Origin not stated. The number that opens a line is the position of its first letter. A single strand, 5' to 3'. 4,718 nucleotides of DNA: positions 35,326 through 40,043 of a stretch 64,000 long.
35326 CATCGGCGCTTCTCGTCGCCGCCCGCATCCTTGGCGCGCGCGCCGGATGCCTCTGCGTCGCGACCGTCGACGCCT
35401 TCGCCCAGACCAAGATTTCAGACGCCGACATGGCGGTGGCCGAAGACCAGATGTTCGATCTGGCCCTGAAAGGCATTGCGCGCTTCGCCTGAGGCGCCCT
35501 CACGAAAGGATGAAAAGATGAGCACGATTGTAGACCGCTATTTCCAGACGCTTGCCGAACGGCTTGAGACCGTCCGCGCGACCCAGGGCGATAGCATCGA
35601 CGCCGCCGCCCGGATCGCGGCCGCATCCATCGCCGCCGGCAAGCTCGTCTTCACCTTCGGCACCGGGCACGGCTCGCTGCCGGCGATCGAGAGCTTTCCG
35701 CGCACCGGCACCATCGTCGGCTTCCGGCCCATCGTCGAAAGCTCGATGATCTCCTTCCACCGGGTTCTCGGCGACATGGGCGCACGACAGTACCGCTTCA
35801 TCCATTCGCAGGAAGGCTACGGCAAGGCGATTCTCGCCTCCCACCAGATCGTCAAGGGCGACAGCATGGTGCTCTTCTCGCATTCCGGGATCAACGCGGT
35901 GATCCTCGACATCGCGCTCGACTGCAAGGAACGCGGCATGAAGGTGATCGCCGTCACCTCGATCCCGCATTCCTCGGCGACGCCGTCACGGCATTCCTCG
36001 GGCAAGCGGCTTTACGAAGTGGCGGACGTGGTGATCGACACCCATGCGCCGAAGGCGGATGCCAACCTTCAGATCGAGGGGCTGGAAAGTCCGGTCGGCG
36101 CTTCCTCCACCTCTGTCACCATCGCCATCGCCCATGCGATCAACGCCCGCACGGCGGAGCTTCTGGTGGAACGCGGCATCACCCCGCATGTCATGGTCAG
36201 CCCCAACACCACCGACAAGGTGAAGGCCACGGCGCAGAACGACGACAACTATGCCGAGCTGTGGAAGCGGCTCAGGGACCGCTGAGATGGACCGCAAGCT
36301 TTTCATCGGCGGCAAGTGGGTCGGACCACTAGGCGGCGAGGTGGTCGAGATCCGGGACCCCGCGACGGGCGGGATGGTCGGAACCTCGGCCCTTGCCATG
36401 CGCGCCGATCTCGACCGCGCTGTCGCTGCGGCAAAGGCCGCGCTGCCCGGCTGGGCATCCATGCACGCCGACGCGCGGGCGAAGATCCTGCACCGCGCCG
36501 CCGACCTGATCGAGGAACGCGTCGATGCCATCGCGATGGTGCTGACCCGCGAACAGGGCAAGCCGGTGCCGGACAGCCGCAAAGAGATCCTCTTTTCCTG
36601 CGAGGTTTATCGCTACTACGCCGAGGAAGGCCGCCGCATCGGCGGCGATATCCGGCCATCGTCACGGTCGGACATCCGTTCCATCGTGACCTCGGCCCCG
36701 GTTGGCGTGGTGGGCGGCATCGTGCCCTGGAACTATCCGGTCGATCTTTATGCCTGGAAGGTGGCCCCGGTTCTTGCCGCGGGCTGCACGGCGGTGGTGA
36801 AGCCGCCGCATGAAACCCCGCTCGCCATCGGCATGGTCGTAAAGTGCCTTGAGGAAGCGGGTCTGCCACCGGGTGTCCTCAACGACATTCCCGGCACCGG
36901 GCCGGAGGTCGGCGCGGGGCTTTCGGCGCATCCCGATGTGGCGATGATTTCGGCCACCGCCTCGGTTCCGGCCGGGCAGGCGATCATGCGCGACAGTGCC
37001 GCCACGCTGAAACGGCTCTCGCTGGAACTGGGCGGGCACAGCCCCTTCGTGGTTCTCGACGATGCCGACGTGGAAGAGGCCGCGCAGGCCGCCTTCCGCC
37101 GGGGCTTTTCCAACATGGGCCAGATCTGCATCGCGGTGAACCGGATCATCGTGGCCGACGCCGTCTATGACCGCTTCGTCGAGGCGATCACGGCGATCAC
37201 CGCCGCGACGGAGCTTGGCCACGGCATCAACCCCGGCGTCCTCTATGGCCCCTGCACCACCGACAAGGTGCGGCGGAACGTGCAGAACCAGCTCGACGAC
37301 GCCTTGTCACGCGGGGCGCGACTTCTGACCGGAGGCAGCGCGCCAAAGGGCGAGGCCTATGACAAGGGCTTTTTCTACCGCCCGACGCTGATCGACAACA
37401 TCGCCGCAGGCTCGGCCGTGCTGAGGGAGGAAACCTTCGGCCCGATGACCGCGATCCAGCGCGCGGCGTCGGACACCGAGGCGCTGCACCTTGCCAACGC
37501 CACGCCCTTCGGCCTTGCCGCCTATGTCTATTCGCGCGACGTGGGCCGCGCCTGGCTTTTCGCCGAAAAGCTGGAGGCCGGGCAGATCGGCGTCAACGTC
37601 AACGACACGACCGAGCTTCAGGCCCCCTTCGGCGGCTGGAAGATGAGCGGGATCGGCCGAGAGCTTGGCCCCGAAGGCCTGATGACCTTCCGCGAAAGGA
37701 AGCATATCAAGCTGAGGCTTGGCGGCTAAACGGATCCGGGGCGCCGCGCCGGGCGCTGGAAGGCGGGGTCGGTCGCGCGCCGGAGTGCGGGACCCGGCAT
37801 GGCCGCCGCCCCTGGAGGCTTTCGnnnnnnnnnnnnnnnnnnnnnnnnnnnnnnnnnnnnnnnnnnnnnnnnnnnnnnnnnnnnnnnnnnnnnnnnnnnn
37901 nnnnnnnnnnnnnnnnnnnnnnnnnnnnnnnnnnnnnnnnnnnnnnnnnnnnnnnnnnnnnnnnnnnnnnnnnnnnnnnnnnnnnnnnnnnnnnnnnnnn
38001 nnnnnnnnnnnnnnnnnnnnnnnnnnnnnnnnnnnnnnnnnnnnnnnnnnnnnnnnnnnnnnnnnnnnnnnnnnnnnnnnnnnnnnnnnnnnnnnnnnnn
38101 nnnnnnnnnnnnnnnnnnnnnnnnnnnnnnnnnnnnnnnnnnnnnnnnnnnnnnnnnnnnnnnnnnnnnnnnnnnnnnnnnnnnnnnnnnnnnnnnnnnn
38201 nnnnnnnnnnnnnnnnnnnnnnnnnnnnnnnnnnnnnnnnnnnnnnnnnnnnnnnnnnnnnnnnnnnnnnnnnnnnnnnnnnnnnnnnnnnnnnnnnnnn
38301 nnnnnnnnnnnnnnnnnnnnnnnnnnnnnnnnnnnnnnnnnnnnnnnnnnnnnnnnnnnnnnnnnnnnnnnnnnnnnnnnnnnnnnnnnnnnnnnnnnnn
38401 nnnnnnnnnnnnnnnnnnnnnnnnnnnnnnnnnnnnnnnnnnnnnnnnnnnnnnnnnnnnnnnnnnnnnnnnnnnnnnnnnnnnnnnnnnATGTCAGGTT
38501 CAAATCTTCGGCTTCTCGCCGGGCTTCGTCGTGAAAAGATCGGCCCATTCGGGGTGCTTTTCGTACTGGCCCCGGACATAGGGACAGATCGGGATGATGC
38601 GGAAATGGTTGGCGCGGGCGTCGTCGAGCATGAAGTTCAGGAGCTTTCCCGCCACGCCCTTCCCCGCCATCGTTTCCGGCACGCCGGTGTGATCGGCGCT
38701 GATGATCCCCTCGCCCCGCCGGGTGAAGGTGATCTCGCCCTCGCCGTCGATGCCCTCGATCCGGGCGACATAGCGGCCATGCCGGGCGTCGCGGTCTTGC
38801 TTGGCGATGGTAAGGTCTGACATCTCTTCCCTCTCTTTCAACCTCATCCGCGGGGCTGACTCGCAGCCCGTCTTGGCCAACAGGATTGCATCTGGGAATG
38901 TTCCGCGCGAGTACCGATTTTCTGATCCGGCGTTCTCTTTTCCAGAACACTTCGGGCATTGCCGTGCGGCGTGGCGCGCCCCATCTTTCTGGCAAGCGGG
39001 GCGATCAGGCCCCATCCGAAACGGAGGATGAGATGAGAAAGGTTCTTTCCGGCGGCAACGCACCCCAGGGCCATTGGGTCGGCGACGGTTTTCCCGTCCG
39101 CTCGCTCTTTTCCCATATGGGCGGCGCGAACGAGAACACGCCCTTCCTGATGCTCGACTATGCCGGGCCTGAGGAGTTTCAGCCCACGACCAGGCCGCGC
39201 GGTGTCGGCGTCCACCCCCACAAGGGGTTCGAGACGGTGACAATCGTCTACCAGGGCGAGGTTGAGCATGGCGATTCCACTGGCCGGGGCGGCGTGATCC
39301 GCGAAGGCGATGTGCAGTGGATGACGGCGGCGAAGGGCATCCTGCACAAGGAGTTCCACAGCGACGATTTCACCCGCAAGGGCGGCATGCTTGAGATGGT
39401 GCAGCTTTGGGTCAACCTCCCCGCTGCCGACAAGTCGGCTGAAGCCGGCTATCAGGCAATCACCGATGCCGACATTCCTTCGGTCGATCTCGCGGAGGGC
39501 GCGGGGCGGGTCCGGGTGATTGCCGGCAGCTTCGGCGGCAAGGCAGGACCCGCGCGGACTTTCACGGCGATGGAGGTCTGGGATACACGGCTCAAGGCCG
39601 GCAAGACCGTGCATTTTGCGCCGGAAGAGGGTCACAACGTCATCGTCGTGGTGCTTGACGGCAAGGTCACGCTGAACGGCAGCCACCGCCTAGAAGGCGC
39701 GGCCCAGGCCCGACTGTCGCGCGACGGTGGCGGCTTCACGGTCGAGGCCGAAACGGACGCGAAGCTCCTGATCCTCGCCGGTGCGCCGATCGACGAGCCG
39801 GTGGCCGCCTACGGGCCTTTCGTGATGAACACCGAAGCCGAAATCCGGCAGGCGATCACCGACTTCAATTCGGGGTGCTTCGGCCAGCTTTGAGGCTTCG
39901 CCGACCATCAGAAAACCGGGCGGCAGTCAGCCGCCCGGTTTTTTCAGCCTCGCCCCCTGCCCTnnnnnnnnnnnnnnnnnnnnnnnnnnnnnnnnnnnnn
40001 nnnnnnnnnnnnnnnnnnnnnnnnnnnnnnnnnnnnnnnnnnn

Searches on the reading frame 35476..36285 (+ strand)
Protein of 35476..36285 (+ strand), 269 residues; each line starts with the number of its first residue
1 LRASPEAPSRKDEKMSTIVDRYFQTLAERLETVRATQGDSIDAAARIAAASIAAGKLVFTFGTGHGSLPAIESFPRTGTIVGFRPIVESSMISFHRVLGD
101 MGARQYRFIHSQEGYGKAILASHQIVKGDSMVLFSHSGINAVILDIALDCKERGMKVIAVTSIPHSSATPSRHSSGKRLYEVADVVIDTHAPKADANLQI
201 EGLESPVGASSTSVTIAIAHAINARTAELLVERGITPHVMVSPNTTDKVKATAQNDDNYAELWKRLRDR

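Call 44: search_protein_families(library=pfam, proteins=[window:35476-36285:+], max_evalue=0.00001)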
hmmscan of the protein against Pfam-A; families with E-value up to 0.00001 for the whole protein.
window:35476-36285:+ (269 aa): 1 family
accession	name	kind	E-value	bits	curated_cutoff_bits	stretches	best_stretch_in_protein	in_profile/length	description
PF13580.11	SIS_2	-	1.9e-41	141.8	27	1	21-162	1-138/138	SIS domain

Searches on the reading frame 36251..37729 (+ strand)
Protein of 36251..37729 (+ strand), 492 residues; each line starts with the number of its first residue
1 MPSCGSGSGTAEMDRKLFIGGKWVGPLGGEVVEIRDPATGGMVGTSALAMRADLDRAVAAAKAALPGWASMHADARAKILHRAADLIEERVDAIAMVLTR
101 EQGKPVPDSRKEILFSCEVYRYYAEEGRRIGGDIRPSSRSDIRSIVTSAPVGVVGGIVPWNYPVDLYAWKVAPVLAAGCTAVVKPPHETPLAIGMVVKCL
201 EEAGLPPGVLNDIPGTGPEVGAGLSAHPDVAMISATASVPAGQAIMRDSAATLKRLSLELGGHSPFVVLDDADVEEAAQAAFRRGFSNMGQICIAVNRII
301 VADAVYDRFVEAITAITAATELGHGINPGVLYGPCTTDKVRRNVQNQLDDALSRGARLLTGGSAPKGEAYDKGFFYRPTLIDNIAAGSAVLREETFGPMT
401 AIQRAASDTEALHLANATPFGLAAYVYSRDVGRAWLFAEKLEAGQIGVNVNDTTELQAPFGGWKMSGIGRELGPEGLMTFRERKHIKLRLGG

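Call 44: search_protein_families(library=pfam, proteins=[window:36251-37729:+], max_evalue=0.00001)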
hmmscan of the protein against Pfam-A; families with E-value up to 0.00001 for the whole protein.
window:36251-37729:+ (492 aa): 1 family
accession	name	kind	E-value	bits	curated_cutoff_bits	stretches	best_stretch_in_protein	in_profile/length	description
PF00171.27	Aldedh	-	1.3e-151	505.7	23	1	30-486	7-461/461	Aldehyde dehydrogenase family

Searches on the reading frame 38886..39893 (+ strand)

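Call 45: search_protein_families(library=pfam, proteins=[window:38886-39893:+], max_evalue=0.00001)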
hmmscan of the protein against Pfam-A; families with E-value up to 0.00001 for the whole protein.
window:38886-39893:+ (335 aa): 2 families
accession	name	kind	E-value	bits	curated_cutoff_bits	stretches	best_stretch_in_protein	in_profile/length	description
PF02678.22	Pirin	-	2.5e-32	111.5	26.1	1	70-176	3-108/108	Pirin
PF05726.19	Pirin_C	-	2.2e-28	99.1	27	1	231-333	1-103/103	Pirin C-terminal cupin domain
